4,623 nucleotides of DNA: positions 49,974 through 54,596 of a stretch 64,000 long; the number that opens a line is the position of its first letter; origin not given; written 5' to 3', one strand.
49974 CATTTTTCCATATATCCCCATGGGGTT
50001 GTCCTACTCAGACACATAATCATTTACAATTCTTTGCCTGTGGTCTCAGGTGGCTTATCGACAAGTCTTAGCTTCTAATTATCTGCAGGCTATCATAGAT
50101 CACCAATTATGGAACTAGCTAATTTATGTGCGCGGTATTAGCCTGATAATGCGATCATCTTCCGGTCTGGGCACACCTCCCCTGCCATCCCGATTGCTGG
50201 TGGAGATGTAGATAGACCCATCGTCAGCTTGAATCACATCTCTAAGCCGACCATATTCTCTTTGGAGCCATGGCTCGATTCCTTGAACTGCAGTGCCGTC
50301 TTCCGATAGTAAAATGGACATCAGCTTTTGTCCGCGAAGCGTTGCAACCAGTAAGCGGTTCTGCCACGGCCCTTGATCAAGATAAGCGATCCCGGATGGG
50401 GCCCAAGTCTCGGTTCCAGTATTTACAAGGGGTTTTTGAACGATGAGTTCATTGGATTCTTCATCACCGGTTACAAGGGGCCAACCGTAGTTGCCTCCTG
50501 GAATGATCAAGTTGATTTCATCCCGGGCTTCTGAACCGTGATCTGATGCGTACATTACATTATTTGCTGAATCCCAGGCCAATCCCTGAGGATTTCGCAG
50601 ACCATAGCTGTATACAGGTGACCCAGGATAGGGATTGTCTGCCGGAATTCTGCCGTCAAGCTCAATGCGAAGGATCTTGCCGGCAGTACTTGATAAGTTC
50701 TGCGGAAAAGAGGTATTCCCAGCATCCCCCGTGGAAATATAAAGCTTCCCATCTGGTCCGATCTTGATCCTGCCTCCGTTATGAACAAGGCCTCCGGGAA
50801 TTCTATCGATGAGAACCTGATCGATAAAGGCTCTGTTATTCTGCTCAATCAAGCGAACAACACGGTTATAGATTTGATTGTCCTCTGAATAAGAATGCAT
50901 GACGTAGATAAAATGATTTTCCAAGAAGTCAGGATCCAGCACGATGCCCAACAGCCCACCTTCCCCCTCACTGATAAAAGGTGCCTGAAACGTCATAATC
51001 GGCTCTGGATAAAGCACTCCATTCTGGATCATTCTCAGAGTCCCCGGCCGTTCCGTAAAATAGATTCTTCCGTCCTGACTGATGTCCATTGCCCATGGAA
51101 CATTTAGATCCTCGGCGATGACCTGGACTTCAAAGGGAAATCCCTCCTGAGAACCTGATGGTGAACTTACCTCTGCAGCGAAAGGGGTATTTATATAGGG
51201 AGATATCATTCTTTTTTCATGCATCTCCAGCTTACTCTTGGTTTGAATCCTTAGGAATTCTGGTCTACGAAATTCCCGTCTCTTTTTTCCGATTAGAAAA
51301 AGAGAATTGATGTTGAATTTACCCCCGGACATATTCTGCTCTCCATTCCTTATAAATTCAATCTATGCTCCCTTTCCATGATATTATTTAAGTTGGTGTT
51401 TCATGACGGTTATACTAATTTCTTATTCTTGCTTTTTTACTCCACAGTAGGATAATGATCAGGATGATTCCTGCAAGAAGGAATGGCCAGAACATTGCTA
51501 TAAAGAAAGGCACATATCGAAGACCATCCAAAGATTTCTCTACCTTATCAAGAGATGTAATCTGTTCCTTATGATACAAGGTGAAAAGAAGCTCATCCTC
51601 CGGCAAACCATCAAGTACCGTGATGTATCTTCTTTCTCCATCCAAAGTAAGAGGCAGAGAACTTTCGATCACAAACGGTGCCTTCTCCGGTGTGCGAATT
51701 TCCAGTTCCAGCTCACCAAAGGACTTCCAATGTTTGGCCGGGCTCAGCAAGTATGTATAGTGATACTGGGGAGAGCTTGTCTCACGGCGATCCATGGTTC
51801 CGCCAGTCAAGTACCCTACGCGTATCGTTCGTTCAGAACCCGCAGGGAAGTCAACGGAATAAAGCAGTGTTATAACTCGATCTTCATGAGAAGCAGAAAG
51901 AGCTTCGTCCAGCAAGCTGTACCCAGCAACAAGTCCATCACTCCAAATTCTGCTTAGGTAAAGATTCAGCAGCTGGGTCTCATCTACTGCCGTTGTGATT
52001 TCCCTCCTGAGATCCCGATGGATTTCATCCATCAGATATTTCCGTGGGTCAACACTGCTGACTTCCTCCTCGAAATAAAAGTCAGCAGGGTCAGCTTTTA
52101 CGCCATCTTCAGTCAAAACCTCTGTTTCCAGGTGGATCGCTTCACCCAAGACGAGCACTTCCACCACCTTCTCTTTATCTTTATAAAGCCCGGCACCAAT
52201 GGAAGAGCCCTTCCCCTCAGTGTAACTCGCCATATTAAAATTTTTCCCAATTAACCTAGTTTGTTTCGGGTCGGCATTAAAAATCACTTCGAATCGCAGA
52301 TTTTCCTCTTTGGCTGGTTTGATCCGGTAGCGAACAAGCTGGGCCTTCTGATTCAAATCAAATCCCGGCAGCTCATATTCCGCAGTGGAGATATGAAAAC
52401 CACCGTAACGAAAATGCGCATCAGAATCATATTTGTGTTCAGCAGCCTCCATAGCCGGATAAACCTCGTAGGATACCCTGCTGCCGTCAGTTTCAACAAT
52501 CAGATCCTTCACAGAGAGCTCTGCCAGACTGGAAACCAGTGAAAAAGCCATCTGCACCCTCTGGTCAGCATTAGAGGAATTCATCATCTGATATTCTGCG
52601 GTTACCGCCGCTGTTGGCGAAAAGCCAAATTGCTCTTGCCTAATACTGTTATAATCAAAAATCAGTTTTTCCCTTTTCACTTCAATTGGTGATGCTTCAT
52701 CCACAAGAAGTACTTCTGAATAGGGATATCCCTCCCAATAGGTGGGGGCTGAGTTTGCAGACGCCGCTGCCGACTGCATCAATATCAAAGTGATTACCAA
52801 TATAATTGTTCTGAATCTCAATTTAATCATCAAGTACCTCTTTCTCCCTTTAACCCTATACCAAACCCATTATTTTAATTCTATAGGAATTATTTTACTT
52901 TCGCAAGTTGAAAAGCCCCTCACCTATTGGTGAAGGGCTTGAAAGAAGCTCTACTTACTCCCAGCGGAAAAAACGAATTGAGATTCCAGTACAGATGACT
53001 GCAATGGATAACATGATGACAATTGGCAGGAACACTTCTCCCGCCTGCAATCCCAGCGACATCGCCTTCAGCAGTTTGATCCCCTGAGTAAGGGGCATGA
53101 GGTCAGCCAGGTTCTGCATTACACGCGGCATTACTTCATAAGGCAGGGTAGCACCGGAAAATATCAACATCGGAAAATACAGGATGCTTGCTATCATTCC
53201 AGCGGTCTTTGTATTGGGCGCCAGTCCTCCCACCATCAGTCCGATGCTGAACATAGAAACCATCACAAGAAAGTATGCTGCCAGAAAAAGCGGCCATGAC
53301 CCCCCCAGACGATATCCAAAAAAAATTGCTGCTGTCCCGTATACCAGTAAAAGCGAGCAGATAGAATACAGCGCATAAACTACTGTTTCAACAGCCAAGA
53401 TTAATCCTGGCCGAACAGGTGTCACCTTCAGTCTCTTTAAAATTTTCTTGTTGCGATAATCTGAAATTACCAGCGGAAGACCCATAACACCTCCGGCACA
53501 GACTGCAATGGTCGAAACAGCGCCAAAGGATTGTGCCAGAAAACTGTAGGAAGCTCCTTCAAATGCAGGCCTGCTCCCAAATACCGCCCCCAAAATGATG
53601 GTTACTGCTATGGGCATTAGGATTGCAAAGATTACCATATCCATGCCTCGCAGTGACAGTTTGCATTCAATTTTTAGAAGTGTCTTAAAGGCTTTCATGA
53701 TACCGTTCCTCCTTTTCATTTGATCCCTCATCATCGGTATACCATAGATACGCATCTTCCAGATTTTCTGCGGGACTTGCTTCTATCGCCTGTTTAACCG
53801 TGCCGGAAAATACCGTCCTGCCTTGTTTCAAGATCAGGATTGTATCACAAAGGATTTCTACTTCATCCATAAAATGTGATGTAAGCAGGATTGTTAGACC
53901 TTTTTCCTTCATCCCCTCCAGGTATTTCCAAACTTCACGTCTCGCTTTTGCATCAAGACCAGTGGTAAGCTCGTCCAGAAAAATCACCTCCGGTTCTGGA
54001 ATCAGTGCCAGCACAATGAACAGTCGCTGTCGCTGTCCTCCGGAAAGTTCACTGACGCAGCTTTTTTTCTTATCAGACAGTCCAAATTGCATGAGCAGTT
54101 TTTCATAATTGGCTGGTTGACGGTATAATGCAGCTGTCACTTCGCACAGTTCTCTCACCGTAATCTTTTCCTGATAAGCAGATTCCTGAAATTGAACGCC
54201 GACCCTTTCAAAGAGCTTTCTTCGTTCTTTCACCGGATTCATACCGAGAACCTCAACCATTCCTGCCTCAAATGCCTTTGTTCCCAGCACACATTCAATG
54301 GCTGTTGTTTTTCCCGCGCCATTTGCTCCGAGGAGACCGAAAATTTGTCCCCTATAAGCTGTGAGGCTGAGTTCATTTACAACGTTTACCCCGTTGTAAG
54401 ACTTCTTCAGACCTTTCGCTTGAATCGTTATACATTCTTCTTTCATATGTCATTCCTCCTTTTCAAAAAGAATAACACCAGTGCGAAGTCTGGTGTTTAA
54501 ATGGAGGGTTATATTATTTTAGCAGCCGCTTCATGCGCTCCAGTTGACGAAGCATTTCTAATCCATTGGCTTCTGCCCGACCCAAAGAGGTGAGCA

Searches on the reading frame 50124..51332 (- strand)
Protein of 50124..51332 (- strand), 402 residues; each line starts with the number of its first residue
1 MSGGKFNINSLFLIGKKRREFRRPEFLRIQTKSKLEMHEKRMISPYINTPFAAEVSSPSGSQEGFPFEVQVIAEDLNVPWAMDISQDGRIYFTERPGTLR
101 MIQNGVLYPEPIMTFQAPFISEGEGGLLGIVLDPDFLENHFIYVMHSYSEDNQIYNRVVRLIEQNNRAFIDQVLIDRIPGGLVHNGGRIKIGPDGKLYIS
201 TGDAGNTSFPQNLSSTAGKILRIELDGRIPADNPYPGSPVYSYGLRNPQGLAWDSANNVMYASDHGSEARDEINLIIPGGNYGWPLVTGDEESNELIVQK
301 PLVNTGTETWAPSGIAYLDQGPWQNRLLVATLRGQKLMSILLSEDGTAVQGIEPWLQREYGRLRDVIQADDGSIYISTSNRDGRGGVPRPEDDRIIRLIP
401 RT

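Call 3: search_protein_families(library=pfam, proteins=[window:50124-51332:-], max_evalue=0.01)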
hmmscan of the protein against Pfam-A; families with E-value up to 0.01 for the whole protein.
window:50124-51332:- (402 aa): 1 family
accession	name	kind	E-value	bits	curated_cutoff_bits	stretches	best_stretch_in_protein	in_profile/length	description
PF07995.17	GSDH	-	4e-78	263.4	25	1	76-384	1-329/332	Glucose / Sorbosone dehydrogenase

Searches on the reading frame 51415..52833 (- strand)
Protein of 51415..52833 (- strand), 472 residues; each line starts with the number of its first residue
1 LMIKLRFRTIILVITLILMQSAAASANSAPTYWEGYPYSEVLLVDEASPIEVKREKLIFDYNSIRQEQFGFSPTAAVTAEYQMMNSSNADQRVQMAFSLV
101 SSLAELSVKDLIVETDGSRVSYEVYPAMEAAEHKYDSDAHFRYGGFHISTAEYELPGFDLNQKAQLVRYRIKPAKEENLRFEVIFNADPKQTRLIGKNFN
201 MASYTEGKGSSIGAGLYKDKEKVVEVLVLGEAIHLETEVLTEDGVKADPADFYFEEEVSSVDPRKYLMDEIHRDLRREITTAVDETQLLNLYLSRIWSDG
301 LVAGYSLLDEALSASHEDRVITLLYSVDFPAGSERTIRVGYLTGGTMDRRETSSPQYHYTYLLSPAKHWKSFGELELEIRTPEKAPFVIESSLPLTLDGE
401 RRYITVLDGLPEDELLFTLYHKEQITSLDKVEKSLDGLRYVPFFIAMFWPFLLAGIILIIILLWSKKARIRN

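Call 3: search_protein_families(library=pfam, proteins=[window:51415-52833:-], max_evalue=0.01)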
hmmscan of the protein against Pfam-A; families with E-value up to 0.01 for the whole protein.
window:51415-52833:- (472 aa): 0 families

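Call 4: search_protein_families(library=ncbifam, proteins=[window:51415-52833:-], max_evalue=0.01)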
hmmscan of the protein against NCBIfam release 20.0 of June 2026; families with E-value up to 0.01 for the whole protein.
window:51415-52833:- (472 aa): 0 families

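Call 46: find_homologous_proteins(query=window:51415-52833:-, max_evalue=0.001)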
Query window:51415-52833:- (472 aa): 50 proteins with E <= 0.001 among 8000 candidates.
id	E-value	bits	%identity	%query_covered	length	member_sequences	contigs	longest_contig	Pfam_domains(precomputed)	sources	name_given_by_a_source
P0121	0.0e+0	1043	100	100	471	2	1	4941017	-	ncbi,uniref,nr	ncbi:hypothetical protein FRZ06_06290 [Anoxybacterium hadale]|uniref:Uncharacterized protein n=1 Tax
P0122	1.2e-252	857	81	100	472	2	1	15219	-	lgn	-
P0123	1.0e-201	689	65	99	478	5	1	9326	-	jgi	jgi:hypothetical protein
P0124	2.3e-198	678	65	98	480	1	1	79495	-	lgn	-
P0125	1.9e-176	605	59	99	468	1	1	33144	-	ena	-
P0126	5.7e-128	446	45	93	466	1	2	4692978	-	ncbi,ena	-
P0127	5.8e-116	406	45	98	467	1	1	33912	-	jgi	-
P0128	1.1e-110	389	44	96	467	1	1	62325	-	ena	-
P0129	2.2e-109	384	45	95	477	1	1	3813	-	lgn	-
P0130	4.9e-106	373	41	94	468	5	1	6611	-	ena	-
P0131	1.4e-103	365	41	98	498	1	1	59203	-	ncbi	-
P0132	6.2e-101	356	40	98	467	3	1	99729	-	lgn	-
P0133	1.5e-100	355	42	94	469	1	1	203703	-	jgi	jgi:hypothetical protein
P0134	3.3e-100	354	41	99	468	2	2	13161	-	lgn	-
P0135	1.3e-99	352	41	98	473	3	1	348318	-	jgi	-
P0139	9.0e-60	221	32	98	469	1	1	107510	-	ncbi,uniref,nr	ncbi:hypothetical protein [Youngiibacter multivorans]|uniref:Uncharacterized protein n=1 Tax=Youngii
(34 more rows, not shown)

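Call 61: find_encoding_contigs(protein=P0126, flank=5000, max_places=1)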
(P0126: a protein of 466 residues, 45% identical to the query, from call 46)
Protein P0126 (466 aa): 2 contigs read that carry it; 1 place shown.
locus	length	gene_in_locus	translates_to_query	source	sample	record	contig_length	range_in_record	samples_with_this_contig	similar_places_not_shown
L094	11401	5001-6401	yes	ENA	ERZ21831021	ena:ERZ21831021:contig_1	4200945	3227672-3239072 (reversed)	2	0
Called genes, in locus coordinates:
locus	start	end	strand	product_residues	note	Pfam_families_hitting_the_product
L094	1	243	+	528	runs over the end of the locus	PF16962:ABC_export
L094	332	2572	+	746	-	PF00072:Response_reg (weak), PF01326:PPDK_N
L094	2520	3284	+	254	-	-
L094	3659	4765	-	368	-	PF02615:Ldh_2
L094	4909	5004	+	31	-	-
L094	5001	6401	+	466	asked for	-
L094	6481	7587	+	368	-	PF07995:GSDH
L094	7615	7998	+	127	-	PF00903:Glyoxalase, PF13669:Glyoxalase_4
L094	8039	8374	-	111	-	-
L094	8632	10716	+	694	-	PF07694:5TM-5TMR_LYT, PF08448:PAS_4 (faint), PF13188:PAS_8 (weak), PF00989:PAS, PF13188:PAS_8 (weak), PF13426:PAS_9, PF00512:HisKA, PF02518:HATPase_c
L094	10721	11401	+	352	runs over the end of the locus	PF00072:Response_reg, PF13487:HD_5, PF01966:HD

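Call 62: find_encoding_contigs(protein=P0139, flank=5000, max_places=1)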
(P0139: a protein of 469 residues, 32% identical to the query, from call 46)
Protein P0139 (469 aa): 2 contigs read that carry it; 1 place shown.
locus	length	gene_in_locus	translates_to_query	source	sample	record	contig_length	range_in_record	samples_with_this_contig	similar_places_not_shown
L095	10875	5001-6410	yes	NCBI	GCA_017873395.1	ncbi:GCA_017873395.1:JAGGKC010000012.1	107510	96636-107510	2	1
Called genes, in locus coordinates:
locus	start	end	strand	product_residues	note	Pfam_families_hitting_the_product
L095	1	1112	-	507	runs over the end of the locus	-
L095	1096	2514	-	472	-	PF00672:HAMP, PF00512:HisKA, PF02518:HATPase_c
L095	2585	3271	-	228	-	PF00072:Response_reg, PF00486:Trans_reg_C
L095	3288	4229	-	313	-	PF01522:Polysacc_deac_1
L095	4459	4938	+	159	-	PF00358:PTS_EIIA_1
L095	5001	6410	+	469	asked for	-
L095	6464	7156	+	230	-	PF00037:Fer4 (weak), PF12837:Fer4_6, PF13237:Fer4_10, PF14697:Fer4_21 (weak), PF25160:LdpA_Fe-S-bd (faint), PF12838:Fer4_7 (weak), PF13187:Fer4_9 (weak), PF27217:AF_0155, +1 more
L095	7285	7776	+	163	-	PF00583:Acetyltransf_1, PF13673:Acetyltransf_10 (weak), PF13508:Acetyltransf_7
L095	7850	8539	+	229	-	PF16111:DUF4829 (weak)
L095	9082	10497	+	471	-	PF00202:Aminotran_3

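Call 63: find_encoding_contigs(protein=P0135, flank=5000, max_places=1)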
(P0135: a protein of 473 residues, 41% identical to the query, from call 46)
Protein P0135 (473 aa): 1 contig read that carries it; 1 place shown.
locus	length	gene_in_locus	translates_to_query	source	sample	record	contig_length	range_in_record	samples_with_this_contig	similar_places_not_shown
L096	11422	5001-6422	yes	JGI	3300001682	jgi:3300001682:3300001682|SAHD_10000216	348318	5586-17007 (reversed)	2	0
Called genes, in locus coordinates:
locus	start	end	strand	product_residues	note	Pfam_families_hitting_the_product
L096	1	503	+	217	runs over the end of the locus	PF01558:POR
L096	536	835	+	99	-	PF12838:Fer4_7 (faint), PF13237:Fer4_10 (faint), PF14697:Fer4_21 (weak), PF00037:Fer4, PF12837:Fer4_6 (weak)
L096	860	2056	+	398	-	PF01855:POR_N, PF02780:Transketolase_C (faint), PF17147:PFOR_II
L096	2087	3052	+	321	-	PF02775:TPP_enzyme_C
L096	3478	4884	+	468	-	PF00654:Voltage_CLC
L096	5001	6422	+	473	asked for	-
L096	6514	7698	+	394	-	PF01409:tRNA-synt_2d (weak), PF13393:tRNA-synt_His, PF00587:tRNA-synt_2b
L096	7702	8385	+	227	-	PF01634:HisG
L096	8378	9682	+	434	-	PF00815:Histidinol_dh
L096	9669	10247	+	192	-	PF00475:IGPD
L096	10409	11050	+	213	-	PF00117:GATase, PF07685:GATase_3 (weak)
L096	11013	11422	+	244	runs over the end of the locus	PF00977:His_biosynth, PF01207:Dus (weak)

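Call 74: predict_structure(alignment_id=A2)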
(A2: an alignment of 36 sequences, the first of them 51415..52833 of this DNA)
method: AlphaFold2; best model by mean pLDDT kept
length: 472 residues; sequences in the alignment: 36
mean_pLDDT: 83.9   pTM: 0.74
mean pLDDT of the five models: 83.9, 83.3, 83.2, 82.6, 82.4
residues with pLDDT >= 90: 247; 70-90: 152; 50-70: 41; < 50: 32
segments of 3 or more residues with pLDDT < 50: 21-37, 134-142
pLDDT, mean of each block of 10 residues (from residue 1): 62 69 33 40 62 95 64 89 93 84 90 95 89 50 60 88 96 90 94 95 90 91 96 94 92 96 97 94 93 91 92 90 89 95 84 85 77 94 93 93 95 89 87 71 78 90 75 50
secondary structure, 60 per line:
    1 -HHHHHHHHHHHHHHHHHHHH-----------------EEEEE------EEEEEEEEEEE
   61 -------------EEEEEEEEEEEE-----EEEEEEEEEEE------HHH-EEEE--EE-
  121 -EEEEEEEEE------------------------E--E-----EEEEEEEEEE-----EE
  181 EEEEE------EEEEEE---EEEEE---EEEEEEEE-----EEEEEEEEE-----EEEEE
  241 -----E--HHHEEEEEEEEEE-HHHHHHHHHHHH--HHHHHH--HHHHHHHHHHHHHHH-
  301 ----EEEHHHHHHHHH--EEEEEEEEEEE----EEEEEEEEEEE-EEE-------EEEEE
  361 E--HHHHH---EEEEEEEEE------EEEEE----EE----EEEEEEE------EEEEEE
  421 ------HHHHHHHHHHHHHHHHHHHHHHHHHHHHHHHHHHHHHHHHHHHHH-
elements in order: H2-21 E39-43 E50-60 E74-85 E91-101 E112-115 E122-130 E164-173 E179-185 E192-197 E201-205 E209-216 E222-230 E236-240 E252-261 H263-274 H277-282 H285-299 E305-307 H308-316 E319-329 E334-344 E346-348 E356-361 H364-368 E372-380 E387-391 E402-408 E415-420 H427-471

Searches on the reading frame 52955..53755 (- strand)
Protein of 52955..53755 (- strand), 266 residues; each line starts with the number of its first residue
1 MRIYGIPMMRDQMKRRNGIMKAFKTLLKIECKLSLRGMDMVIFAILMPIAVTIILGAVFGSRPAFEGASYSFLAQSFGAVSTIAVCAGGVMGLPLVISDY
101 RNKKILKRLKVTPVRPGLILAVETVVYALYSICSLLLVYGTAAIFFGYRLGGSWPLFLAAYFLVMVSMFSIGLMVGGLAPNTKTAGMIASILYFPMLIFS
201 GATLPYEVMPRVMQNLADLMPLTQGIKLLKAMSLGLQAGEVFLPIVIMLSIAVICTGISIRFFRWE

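Call 3: search_protein_families(library=pfam, proteins=[window:52955-53755:-], max_evalue=0.01)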
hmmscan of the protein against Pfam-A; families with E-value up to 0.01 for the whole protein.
window:52955-53755:- (266 aa): 2 families
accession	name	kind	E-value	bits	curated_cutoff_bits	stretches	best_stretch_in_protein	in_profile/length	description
PF01061.29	ABC2_membrane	-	1.4e-25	90.5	26.9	1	22-229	2-206/211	ABC-2 type transporter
PF12698.13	ABC2_membrane_3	-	4.4e-16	59.4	31.6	1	72-260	163-346/347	ABC-2 family transporter protein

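Call 4: search_protein_families(library=ncbifam, proteins=[window:52955-53755:-], max_evalue=0.01)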
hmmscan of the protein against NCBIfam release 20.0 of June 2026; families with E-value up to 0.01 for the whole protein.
window:52955-53755:- (266 aa): 7 families
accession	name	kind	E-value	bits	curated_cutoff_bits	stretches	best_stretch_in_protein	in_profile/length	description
TIGR01291.1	nodJ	subfamily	2.3e-09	37.2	206.65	1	54-264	39-248/253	ABC-2 type transporter, NodJ family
TIGR00025.1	Mtu_efflux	paralog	1e-08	35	146.9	1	57-264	18-236/238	ABC transporter efflux protein, DrrB family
TIGR01247.1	drrB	subfamily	1.6e-05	24.7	223.05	1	34-259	6-232/236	daunorubicin resistance ABC transporter membrane protein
NF033858.1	ABC2_perm_RbbA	equivalog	0.00018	19.5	1050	1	108-262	747-903/909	ribosome-associated ATPase/putative transporter RbbA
TIGR03062.1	pip_yhgE_Cterm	subfamily_domain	0.00039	20.1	102.2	1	119-264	62-204/208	YhgE/Pip family protein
NF038293.1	permease_SagH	equivalog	0.00098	18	450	1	82-260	186-364/370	SagH family ABC transporter permease subunit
TIGR00956.1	3a01205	subfamily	0.001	16.7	1959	1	155-231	1217-1293/1394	pleiotropic drug resistance family protein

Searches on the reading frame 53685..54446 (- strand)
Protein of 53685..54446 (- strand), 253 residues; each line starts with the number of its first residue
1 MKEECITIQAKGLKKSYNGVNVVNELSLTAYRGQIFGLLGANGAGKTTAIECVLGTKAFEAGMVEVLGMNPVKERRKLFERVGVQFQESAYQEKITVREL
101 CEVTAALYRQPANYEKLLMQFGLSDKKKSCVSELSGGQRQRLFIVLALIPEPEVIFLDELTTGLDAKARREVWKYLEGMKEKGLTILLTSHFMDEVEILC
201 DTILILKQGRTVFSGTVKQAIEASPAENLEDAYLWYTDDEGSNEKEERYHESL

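Call 3: search_protein_families(library=pfam, proteins=[window:53685-54446:-], max_evalue=0.01)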
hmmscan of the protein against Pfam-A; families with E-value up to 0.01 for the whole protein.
window:53685-54446:- (253 aa): 4 families
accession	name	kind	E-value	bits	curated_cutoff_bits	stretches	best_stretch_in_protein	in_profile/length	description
PF00005.33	ABC_tran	-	1.9e-25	90.5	25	1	24-161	2-136/137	ABC transporter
PF13304.12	AAA_21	-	7.5e-11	43.1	27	1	117-191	221-298/304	AAA domain, putative AbiEii toxin, Type IV TA system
PF02463.25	SMC_N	-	8.2e-07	29.1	40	1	32-193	23-199/220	RecF/RecN/SMC N terminal domain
PF13476.12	AAA_23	-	0.0029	18.7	27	1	33-53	19-39/201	AAA domain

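Call 4: search_protein_families(library=ncbifam, proteins=[window:53685-54446:-], max_evalue=0.01)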
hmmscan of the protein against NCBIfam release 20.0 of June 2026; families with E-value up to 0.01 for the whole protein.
window:53685-54446:- (253 aa): 188 families (the best 25 are shown)
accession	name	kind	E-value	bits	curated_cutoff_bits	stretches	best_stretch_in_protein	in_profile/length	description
TIGR01188.1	drrA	subfamily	4.9e-55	187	312.45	1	15-219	1-210/302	daunorubicin resistance ABC transporter, ATP-binding protein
NF010059.0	PRK13536.1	equivalog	7.5e-47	159.7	549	1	5-222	41-263/342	nodulation factor ABC transporter ATP-binding protein NodI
NF010060.0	PRK13537.1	equivalog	2.4e-46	158.1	521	1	7-223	15-236/314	nodulation factor ABC transporter ATP-binding protein NodI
TIGR03864.1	PQQ_ABC_ATP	hypoth_equivalog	5.3e-46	157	302.25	1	8-235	2-234/236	ABC transporter, ATP-binding subunit, PQQ-dependent alcohol dehydrogenase system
NF033858.1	ABC2_perm_RbbA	equivalog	2.4e-44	151.5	1050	1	3-247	262-511/909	ribosome-associated ATPase/putative transporter RbbA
TIGR01288.1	nodI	equivalog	1.3e-42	145.9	424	1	6-222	3-224/303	nodulation factor ABC transporter ATP-binding protein NodI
TIGR03522.1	GldA_ABC_ATP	equivalog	2.4e-37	129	402.6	1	7-222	2-221/301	gliding motility-associated ABC transporter ATP-binding subunit GldA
TIGR04406.1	LPS_export_lptB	equivalog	4.6e-37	127.6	240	1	8-224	2-226/239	LPS export ABC transporter ATP-binding protein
TIGR03740.1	galliderm_ABC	subfamily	5.8e-36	124.2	309.75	1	9-219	2-210/223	lantibiotic protection ABC transporter ATP-binding subunit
TIGR04521.1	ECF_ATPase_2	equivalog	2.1e-31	109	330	1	20-223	18-235/279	energy-coupling factor transporter ATPase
TIGR04520.1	ECF_ATPase_1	equivalog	1.4e-30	106.7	315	1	8-223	1-226/269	energy-coupling factor transporter ATPase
TIGR02314.1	ABC_MetN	equivalog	4.2e-30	104.9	499.7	1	13-233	11-240/343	methionine ABC transporter ATP-binding protein MetN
TIGR02315.1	ABC_phnC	equivalog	2.4e-29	102.5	266.1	1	8-220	2-233/243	phosphonate ABC transporter ATP-binding protein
NF008409.0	PRK11231.1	equivalog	4.5e-29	101.6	375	1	7-222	2-227/255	Fe(3+) dicitrate ABC transporter ATP-binding protein FecE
NF008144.0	PRK10895.1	equivalog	3.1e-28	98.9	381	1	7-222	3-226/241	LPS export ABC transporter ATP-binding protein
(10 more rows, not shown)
